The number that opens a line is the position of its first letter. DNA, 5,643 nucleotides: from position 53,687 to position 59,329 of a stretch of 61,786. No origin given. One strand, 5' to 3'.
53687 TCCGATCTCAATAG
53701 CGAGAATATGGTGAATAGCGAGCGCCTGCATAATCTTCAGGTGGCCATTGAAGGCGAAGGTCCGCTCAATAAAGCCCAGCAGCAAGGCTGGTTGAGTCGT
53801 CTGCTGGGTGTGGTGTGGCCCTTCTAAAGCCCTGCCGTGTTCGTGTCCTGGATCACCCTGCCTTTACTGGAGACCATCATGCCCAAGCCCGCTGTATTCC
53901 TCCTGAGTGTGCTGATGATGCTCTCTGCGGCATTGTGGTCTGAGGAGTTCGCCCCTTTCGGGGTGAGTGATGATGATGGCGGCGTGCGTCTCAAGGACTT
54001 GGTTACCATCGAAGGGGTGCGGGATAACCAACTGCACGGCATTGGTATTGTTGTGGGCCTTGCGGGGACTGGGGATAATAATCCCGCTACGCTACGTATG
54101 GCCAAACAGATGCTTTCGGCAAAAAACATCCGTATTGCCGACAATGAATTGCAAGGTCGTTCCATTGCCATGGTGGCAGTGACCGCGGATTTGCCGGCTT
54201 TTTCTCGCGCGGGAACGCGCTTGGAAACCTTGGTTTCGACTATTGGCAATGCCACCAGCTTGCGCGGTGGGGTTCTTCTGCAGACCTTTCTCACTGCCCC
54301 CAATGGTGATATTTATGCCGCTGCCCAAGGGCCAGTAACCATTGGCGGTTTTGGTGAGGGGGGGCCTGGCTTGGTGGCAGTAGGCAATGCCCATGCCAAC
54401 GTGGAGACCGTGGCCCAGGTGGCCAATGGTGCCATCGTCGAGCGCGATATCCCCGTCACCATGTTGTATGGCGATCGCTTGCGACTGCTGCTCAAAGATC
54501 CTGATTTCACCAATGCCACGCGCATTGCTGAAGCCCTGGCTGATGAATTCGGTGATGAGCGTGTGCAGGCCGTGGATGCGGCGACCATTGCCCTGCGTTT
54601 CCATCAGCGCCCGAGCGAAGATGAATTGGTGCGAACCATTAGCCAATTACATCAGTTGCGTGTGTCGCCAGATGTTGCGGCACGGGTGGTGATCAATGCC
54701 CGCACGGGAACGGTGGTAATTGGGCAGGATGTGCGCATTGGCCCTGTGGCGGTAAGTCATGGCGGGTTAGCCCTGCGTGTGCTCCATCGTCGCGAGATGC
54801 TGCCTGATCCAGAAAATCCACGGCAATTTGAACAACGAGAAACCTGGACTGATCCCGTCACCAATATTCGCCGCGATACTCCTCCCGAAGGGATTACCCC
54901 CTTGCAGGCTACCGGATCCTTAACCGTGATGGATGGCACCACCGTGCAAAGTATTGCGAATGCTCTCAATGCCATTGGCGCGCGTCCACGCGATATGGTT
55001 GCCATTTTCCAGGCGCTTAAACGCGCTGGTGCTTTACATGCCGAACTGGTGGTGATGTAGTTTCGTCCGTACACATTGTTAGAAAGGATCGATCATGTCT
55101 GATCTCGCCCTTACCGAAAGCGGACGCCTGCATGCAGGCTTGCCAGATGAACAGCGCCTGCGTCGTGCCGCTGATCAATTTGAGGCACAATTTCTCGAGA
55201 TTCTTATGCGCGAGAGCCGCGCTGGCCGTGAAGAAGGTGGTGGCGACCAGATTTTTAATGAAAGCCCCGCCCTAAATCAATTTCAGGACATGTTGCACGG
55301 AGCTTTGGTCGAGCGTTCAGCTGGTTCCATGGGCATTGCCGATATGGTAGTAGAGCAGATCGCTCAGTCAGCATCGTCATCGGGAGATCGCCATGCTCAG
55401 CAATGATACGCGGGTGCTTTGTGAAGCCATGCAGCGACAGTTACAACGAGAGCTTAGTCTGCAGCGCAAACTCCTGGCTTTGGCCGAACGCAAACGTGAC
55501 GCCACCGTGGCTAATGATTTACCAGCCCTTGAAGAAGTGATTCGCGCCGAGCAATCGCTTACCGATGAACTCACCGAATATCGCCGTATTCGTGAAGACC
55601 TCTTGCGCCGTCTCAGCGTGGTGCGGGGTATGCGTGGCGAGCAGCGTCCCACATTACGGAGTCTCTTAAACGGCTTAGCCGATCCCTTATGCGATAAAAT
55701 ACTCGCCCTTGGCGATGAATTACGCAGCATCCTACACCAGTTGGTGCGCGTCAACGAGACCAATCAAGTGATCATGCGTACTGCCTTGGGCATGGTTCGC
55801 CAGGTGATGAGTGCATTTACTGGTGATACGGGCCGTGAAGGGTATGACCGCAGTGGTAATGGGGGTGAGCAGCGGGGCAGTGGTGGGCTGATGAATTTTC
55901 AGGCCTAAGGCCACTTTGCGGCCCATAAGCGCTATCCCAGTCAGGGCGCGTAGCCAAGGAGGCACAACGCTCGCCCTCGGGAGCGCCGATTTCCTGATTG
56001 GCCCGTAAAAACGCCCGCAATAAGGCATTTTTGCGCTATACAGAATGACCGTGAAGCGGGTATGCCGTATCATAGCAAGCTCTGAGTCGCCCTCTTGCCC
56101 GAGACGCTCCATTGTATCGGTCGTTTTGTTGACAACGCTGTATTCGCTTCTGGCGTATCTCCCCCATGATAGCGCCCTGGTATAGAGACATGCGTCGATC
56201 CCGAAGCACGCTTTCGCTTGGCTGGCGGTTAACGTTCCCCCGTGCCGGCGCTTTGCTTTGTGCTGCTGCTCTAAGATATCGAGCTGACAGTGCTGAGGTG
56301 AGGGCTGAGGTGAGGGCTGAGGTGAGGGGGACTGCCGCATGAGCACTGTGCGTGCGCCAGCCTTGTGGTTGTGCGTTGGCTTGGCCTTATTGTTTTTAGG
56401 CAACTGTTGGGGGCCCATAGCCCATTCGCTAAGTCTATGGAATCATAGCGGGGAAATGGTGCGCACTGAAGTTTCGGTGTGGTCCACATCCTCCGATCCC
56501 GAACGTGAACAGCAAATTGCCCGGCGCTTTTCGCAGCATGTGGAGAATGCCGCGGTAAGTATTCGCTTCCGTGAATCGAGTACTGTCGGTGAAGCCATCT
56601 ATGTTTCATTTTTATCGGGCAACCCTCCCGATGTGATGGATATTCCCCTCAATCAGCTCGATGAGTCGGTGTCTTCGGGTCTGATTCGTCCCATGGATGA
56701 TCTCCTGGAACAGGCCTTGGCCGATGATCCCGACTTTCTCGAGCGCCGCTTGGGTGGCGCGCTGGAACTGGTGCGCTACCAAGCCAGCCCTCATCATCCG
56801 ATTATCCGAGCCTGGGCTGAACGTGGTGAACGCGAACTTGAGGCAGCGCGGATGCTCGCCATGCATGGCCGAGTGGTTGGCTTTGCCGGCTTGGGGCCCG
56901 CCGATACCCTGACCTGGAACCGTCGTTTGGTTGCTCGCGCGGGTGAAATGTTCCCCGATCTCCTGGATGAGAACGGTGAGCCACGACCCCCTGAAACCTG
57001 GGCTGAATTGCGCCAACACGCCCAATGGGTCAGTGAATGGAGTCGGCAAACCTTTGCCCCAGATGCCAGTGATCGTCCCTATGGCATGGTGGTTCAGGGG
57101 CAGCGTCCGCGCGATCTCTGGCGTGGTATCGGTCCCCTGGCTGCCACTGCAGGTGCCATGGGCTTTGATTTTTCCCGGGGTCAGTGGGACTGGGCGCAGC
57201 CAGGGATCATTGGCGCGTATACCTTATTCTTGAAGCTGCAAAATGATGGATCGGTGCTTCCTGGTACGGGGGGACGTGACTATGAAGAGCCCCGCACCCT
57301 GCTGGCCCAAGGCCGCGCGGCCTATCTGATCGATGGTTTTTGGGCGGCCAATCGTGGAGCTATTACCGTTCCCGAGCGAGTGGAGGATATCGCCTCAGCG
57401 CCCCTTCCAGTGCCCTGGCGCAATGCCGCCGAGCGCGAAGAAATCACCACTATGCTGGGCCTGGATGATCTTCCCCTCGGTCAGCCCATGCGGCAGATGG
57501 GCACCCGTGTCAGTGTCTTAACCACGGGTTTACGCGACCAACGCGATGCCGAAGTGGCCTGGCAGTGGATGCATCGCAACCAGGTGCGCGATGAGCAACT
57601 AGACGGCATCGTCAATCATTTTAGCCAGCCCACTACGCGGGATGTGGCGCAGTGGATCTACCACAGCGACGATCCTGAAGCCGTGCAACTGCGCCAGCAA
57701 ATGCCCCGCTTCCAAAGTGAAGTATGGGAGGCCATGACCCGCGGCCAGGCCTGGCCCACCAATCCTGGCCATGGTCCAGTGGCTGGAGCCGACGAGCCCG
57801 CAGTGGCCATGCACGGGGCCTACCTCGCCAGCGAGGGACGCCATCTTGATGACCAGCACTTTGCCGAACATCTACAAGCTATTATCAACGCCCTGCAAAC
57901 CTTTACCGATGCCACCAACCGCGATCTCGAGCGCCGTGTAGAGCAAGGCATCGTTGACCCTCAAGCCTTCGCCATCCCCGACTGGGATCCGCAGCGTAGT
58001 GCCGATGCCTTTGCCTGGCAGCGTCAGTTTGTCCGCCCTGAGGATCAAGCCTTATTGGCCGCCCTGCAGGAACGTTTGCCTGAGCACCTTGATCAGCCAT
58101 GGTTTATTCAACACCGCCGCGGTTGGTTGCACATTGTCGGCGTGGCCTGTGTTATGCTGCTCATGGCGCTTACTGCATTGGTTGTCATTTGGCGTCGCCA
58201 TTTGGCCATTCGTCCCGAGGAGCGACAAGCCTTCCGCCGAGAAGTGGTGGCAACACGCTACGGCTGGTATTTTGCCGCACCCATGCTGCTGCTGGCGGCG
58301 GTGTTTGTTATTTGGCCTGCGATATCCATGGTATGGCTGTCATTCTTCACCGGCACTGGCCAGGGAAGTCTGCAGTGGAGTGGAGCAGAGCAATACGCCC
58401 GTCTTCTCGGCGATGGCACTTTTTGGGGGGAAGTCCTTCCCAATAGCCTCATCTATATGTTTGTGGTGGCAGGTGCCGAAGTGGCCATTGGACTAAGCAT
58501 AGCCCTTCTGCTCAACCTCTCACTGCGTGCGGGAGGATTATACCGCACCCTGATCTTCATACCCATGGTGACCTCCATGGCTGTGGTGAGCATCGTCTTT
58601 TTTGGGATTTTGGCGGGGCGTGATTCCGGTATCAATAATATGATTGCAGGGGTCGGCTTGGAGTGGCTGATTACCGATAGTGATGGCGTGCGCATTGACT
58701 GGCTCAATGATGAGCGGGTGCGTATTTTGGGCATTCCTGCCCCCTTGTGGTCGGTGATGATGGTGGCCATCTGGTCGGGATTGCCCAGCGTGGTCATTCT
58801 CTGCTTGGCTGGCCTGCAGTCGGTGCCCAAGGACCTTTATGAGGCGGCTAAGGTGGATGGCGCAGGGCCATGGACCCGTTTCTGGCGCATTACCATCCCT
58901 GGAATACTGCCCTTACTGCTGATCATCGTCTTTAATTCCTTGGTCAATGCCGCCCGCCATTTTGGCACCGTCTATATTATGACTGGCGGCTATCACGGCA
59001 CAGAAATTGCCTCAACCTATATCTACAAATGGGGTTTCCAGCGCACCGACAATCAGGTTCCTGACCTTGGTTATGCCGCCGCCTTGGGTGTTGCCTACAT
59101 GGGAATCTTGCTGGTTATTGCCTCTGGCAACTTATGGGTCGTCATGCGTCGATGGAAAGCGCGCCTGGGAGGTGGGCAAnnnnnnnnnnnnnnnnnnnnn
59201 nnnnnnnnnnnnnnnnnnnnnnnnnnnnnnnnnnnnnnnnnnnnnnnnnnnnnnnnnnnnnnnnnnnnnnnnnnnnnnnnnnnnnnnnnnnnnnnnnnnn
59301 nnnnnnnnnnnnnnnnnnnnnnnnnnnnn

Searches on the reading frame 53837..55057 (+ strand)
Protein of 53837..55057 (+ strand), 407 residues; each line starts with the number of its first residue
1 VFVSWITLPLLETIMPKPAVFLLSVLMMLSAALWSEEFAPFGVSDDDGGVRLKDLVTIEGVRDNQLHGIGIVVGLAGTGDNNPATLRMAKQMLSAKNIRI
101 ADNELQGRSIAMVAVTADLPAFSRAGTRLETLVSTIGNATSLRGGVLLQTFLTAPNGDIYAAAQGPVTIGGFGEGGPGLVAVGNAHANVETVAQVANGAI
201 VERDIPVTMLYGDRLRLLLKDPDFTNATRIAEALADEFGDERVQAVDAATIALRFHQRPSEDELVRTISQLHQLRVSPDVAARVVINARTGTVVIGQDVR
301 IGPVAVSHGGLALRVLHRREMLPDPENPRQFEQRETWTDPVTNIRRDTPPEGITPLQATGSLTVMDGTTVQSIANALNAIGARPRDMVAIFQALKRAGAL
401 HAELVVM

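Call 73: search_protein_families(library=pfam, proteins=[window:53837-55057:+], max_evalue=0.001)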
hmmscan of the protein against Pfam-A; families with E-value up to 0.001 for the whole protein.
window:53837-55057:+ (407 aa): 1 family
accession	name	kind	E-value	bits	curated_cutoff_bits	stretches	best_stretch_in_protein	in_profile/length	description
PF02119.21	FlgI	-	2.6e-103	346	25.3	1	51-406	1-343/343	Flagellar P-ring protein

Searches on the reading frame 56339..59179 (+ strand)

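Call 73: search_protein_families(library=pfam, proteins=[window:56339-59179:+], max_evalue=0.001)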
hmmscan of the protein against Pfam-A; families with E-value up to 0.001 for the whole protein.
window:56339-59179:+ (947 aa): 2 families
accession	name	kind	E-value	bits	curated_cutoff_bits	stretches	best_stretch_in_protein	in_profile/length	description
PF00528.27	BPD_transp_1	-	5.3e-20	72.3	26.4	1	716-929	3-173/184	Binding-protein-dependent transport system inner membrane component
PF01547.30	SBP_bac_1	-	1e-07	32.7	26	0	272-358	151-270/307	Bacterial extracellular solute-binding protein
